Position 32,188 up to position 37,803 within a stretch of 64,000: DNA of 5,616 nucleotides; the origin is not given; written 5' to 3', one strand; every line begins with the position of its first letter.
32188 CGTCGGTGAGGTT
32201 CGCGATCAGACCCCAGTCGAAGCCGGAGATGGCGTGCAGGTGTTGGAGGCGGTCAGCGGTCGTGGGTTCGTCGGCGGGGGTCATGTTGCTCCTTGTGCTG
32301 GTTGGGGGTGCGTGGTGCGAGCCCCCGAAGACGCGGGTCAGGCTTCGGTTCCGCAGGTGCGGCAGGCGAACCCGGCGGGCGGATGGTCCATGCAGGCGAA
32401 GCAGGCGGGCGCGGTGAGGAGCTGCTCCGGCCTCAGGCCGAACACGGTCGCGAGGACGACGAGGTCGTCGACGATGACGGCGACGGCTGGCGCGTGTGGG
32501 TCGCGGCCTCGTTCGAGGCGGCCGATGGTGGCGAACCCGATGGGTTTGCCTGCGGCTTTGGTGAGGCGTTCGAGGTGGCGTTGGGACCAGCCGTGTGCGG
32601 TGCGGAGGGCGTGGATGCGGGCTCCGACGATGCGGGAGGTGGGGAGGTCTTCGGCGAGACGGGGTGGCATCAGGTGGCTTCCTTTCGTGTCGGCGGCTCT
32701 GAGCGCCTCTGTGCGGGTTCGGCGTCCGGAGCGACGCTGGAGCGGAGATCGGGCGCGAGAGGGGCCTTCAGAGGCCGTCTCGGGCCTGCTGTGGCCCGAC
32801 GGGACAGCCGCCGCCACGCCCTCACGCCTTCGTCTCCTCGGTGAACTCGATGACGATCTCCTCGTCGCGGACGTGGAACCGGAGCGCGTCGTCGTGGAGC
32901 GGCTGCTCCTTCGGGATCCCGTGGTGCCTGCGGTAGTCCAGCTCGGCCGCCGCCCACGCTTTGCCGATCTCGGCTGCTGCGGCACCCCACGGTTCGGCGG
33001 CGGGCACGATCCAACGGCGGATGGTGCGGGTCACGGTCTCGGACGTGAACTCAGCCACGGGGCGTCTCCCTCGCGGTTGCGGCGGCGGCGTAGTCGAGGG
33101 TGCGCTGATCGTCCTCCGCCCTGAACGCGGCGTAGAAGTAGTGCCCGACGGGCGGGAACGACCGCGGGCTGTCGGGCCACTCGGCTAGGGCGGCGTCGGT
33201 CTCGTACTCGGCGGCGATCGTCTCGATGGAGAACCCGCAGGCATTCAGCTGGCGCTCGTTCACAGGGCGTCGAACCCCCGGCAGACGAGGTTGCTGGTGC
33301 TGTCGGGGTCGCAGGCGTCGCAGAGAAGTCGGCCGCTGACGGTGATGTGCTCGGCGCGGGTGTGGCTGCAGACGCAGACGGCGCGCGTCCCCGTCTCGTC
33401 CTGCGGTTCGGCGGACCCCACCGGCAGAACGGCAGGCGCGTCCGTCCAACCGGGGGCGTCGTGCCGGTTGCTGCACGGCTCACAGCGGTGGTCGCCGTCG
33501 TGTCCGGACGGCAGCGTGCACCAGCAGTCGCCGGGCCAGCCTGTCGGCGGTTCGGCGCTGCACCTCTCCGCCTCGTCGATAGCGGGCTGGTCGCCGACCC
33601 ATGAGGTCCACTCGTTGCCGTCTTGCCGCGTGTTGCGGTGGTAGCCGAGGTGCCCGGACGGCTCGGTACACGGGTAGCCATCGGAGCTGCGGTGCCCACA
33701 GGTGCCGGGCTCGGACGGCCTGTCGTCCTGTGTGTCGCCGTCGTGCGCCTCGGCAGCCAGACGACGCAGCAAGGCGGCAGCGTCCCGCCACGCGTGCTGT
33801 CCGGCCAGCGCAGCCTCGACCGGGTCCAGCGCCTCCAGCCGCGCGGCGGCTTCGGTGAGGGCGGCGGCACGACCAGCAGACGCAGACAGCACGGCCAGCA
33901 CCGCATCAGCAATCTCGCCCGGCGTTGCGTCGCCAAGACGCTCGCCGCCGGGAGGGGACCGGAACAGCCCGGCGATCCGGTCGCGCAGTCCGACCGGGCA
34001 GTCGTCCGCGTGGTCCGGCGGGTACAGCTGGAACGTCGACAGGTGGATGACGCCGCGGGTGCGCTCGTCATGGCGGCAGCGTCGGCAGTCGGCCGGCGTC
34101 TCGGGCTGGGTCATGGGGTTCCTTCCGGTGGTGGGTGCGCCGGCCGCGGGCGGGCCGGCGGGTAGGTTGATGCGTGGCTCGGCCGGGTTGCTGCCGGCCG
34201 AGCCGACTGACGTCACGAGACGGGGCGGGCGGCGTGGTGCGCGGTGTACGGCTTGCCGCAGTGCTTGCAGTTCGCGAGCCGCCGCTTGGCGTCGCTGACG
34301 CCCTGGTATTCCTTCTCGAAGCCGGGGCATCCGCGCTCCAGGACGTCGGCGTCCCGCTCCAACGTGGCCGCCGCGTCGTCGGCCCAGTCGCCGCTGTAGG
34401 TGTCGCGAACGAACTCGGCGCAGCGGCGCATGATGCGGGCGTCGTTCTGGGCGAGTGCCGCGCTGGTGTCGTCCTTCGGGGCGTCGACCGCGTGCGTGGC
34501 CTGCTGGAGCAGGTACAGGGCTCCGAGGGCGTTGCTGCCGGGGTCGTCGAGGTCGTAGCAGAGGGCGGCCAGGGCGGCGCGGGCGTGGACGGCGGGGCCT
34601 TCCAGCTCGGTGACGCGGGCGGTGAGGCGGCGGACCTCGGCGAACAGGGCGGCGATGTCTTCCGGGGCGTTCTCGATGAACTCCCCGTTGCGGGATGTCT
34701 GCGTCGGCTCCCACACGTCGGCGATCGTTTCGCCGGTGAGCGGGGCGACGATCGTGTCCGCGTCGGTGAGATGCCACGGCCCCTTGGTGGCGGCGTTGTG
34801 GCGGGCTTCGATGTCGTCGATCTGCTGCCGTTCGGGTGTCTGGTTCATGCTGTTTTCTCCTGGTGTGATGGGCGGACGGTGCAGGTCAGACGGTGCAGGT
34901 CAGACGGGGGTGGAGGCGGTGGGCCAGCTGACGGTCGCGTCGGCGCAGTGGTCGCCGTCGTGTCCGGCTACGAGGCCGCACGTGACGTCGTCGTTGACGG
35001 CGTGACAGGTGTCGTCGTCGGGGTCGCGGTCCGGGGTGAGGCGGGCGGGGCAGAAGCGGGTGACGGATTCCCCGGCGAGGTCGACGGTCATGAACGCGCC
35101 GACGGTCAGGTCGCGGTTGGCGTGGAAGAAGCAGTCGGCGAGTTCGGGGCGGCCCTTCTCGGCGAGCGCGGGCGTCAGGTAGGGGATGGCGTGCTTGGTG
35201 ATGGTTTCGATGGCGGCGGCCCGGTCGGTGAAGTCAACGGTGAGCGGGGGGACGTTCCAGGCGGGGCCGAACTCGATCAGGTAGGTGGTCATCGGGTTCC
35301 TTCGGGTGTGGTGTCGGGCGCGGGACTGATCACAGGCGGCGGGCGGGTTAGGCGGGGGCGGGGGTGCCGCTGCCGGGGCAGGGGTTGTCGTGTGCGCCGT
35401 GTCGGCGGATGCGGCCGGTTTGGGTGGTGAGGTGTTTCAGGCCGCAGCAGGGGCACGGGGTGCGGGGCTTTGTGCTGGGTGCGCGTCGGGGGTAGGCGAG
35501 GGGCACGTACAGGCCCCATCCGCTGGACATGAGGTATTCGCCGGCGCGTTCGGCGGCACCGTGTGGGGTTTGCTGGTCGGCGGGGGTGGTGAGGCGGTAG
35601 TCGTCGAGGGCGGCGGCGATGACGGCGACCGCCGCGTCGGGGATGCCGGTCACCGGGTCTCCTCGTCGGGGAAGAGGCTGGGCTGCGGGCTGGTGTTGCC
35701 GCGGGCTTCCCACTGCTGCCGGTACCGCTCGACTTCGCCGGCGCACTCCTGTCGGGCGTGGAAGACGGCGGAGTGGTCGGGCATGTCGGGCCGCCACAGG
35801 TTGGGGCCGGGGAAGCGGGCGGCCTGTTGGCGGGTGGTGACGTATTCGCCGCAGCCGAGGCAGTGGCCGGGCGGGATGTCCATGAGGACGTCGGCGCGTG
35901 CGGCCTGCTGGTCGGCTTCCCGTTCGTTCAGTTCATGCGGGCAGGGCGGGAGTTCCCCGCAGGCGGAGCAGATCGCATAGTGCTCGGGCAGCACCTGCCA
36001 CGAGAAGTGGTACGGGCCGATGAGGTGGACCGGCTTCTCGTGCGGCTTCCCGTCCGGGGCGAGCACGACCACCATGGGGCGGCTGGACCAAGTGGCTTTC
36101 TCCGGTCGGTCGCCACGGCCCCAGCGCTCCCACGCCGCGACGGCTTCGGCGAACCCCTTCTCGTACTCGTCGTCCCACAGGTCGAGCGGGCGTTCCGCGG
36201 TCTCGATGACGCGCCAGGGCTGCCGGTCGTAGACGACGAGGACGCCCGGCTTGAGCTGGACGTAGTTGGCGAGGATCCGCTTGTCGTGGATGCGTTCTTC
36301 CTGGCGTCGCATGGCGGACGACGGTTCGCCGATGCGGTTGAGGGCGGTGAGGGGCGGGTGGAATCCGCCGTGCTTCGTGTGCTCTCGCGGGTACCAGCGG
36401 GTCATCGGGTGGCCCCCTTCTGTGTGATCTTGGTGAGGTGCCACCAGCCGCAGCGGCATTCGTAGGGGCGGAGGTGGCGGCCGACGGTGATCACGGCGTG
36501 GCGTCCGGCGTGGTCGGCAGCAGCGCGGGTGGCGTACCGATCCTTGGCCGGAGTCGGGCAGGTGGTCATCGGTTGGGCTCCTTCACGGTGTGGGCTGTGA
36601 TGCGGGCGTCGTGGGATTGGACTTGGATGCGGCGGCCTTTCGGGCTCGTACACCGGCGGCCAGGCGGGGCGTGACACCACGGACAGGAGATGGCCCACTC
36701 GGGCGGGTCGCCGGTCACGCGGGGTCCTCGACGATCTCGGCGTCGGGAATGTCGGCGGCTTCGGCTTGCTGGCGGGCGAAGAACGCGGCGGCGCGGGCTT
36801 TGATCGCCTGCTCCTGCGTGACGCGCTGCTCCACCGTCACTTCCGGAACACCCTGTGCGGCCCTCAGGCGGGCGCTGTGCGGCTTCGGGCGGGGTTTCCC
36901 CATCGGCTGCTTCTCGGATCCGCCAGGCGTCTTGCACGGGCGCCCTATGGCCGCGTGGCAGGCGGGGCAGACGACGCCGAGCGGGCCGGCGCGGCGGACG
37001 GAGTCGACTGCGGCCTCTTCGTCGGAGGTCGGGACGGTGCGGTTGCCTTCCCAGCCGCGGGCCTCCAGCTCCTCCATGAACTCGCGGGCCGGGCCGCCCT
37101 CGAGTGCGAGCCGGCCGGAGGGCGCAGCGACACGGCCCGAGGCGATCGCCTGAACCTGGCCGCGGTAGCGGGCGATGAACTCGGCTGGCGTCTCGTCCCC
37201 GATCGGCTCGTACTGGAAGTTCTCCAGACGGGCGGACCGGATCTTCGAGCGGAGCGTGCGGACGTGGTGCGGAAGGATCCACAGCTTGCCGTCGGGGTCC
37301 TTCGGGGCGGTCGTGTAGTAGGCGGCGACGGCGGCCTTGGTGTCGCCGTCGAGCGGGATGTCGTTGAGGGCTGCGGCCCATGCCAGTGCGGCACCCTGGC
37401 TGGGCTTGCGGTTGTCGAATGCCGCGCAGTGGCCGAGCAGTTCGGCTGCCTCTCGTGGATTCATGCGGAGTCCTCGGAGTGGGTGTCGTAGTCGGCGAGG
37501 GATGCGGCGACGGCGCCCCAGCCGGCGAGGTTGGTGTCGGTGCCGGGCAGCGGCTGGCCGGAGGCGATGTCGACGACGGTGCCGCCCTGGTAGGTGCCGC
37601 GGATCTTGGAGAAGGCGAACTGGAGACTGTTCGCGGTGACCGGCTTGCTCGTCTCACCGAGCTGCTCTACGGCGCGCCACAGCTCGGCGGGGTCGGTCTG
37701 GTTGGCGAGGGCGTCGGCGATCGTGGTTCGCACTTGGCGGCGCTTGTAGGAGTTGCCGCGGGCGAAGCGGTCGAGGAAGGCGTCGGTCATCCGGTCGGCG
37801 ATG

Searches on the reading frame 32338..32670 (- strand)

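Call 67: search_protein_families(library=pfam, proteins=[window:32338-32670:-], max_evalue=0.001)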
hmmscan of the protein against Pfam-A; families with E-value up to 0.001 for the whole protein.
window:32338-32670:- (110 aa): 1 family
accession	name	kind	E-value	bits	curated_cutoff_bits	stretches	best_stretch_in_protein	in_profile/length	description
PF13560.12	HTH_31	-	1.5e-05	25.7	27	1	16-79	3-56/64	Helix-turn-helix domain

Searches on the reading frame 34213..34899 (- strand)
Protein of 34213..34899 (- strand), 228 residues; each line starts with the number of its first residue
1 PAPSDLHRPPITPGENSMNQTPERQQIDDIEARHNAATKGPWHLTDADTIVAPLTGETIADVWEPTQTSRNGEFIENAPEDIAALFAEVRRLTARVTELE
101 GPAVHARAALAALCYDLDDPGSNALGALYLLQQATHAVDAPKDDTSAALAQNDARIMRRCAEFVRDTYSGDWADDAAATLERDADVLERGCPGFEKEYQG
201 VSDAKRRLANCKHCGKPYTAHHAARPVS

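Call 20: search_protein_families(library=pfam, proteins=[window:34213-34899:-], max_evalue=0.01)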
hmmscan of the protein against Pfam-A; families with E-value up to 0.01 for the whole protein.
window:34213-34899:- (228 aa): 0 families

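Call 40: search_protein_families(library=phrogs, proteins=[window:34213-34848:-], max_evalue=0.001)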
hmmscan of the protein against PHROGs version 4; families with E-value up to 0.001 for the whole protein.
window:34213-34848:- (211 aa): 2 families
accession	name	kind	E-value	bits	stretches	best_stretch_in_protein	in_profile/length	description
phrog_722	-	unknown function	5.1e-07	30.7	1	9-100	60-141/198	-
phrog_1667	-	unknown function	1.5e-05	26.6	1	9-86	5-81/133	-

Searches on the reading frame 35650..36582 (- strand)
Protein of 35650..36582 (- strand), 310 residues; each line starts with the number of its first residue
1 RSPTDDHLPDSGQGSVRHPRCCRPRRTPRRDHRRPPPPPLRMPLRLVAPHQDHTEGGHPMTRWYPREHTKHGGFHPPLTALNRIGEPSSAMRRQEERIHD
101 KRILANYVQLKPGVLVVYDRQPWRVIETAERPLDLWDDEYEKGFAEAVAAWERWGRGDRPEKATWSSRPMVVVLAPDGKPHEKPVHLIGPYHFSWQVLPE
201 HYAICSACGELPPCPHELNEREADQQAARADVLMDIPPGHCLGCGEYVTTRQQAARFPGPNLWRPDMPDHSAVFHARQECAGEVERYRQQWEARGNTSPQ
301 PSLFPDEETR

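Call 20: search_protein_families(library=pfam, proteins=[window:35650-36582:-], max_evalue=0.01)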
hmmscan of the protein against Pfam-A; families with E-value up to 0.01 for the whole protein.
window:35650-36582:- (310 aa): 0 families

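Call 40: search_protein_families(library=phrogs, proteins=[window:35650-36405:-], max_evalue=0.001)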
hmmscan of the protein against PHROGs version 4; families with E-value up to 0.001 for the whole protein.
window:35650-36405:- (251 aa): 1 family
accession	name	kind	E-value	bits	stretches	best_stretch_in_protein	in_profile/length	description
phrog_26381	-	unknown function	3.1e-99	332.5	1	1-250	1-237/238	-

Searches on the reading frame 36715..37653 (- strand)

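Call 20: search_protein_families(library=pfam, proteins=[window:36715-37653:-], max_evalue=0.01)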
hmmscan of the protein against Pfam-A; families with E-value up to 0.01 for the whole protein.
window:36715-37653:- (312 aa): 1 family
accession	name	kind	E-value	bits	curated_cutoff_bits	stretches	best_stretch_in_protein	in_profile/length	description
PF24623.2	Phage_zn_bind_8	-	1.1e-10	41.4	24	1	220-271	5-48/57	Putative DNA-binding phage zinc finger domain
